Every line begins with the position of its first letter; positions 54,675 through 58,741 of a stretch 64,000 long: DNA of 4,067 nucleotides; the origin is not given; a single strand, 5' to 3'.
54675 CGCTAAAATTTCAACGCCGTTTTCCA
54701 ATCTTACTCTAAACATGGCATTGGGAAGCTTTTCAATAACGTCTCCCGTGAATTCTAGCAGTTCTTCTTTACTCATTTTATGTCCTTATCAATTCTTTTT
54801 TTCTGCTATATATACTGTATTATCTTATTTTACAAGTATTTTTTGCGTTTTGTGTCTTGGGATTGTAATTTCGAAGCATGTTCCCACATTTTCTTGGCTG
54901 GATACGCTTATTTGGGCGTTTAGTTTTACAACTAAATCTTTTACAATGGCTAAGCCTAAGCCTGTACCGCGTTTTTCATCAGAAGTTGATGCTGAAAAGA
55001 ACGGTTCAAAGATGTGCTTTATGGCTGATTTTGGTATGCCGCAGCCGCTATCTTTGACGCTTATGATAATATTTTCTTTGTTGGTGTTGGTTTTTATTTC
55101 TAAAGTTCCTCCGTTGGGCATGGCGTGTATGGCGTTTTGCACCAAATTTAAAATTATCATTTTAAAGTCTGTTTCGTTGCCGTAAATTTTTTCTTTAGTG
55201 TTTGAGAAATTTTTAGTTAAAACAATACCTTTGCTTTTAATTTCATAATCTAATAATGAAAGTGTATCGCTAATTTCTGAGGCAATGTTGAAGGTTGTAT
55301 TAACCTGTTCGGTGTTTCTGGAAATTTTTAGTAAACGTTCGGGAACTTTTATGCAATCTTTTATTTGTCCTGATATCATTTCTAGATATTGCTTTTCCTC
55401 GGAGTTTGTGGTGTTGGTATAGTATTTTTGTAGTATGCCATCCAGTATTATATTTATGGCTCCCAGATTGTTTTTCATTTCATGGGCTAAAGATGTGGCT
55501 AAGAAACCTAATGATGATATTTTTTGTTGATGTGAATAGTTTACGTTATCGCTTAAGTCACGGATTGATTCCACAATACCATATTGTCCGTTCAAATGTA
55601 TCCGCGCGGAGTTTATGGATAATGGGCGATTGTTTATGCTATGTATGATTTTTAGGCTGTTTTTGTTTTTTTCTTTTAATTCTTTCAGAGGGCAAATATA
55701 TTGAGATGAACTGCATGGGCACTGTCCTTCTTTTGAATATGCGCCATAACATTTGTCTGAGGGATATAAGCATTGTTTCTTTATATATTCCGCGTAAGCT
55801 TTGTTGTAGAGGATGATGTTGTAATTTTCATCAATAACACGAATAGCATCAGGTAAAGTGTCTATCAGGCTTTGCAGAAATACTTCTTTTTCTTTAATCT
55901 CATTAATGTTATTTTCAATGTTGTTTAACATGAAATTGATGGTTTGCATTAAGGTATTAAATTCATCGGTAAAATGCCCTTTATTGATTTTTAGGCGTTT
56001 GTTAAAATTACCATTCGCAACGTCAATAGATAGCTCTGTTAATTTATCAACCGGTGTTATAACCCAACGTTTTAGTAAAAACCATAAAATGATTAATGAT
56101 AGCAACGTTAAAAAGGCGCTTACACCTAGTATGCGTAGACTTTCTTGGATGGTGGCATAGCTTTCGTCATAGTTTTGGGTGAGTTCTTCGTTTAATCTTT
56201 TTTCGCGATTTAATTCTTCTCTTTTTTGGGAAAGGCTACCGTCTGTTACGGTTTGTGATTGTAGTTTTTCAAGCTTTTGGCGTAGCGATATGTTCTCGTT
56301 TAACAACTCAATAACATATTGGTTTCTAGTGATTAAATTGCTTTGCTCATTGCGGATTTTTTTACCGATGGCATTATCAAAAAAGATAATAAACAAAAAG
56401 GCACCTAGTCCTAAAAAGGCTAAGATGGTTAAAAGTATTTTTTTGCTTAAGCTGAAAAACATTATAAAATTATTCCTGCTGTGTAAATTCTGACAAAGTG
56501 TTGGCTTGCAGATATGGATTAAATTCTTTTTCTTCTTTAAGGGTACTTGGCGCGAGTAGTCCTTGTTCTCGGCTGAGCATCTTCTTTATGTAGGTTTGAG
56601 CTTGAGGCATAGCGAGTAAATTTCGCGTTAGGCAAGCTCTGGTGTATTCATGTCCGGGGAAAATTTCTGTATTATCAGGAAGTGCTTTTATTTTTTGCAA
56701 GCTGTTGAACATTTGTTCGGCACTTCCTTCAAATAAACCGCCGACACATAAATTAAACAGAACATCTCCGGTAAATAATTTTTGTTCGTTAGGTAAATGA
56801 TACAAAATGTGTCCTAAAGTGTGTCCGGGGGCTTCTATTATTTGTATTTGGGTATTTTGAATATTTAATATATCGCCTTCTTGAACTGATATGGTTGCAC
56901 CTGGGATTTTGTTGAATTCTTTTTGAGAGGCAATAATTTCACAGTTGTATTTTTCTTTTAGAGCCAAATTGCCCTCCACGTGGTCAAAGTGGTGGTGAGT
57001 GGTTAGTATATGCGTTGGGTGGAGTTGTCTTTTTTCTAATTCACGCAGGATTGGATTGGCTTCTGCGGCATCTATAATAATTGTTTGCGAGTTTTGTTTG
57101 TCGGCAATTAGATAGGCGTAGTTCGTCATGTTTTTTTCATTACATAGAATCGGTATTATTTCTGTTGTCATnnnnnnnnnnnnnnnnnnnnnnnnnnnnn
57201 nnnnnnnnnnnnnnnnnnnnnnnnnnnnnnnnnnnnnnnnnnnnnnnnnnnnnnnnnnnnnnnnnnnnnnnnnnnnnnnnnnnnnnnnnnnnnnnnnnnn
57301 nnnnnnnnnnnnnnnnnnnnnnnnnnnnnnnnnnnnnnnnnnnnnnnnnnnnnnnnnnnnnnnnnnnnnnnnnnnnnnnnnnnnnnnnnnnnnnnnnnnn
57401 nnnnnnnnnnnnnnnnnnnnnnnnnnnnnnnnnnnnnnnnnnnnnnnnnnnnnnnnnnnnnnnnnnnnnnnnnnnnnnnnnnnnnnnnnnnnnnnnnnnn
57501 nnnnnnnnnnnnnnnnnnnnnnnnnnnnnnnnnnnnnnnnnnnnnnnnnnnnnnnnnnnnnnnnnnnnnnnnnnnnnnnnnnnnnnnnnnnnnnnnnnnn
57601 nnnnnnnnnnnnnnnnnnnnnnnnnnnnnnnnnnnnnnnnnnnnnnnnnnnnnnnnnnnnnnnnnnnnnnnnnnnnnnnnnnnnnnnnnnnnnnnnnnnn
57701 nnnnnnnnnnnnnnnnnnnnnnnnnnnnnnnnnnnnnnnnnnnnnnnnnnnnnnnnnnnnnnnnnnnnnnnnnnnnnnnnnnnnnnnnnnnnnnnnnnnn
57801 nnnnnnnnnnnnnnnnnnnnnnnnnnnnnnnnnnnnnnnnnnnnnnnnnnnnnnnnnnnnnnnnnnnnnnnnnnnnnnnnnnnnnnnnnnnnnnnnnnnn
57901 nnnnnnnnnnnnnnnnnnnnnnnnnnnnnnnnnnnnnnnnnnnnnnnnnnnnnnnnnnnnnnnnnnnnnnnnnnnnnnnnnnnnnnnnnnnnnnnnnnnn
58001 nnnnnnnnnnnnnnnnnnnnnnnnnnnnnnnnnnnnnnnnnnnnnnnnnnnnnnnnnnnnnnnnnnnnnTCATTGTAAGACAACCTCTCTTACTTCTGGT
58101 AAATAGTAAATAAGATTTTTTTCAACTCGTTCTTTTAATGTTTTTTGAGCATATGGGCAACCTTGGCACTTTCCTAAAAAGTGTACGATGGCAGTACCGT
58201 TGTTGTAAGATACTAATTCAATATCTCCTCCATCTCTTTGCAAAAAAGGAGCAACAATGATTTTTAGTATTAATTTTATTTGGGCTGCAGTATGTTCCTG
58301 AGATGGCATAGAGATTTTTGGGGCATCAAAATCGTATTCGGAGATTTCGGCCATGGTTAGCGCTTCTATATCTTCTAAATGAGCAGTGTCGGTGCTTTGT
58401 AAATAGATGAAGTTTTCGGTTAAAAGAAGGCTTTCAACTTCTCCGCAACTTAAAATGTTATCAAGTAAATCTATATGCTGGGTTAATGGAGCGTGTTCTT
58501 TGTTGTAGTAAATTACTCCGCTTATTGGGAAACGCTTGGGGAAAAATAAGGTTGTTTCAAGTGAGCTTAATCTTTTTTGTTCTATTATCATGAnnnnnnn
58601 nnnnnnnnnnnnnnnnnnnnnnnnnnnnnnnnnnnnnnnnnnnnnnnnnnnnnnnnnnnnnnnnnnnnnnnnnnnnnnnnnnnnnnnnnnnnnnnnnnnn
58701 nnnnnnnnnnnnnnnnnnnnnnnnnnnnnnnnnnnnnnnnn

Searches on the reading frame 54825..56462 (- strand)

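Call 24: search_protein_families(library=pfam, proteins=[window:54825-56462:-], max_evalue=0.001)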
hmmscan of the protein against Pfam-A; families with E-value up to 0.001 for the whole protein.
window:54825-56462:- (545 aa): 6 families
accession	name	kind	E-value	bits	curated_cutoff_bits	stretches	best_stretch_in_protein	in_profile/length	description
PF02518.31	HATPase_c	-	4.8e-28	98.3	26.4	1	428-536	1-109/111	Histidine kinase-, DNA gyrase B-, and HSP90-like ATPase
PF00672.30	HAMP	-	2.5e-07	31.4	25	1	130-183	2-52/53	HAMP domain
PF14501.12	HATPase_c_5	-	1.5e-05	25.3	22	1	430-534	3-101/102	GHKL domain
PF13188.13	PAS_8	-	5.4e-05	23.4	21.8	1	195-226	2-33/65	PAS domain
PF00512.31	HisKA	-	0.00049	20.5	26.9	1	319-384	3-64/66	His Kinase A (phospho-acceptor) domain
PF05859.17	Mis12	-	0.00088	19.5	25.7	1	66-187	111-197/231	Mis12 protein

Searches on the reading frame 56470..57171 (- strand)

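Call 48: search_protein_families(library=pfam, proteins=[window:56470-57171:-], max_evalue=0.0001)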
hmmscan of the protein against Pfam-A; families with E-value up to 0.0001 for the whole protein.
window:56470-57171:- (233 aa): 1 family
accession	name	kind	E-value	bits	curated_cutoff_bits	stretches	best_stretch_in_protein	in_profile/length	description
PF00753.33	Lactamase_B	-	6.8e-19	69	22.7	1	18-174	7-196/196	Metallo-beta-lactamase superfamily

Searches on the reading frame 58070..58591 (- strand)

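Call 48: search_protein_families(library=pfam, proteins=[window:58070-58591:-], max_evalue=0.0001)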
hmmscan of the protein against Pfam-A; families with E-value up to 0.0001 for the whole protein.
window:58070-58591:- (173 aa): 1 family
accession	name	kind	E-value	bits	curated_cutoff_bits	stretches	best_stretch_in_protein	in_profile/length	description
PF01106.22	NifU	-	5.8e-20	71.6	27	1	106-171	2-67/67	NifU-like domain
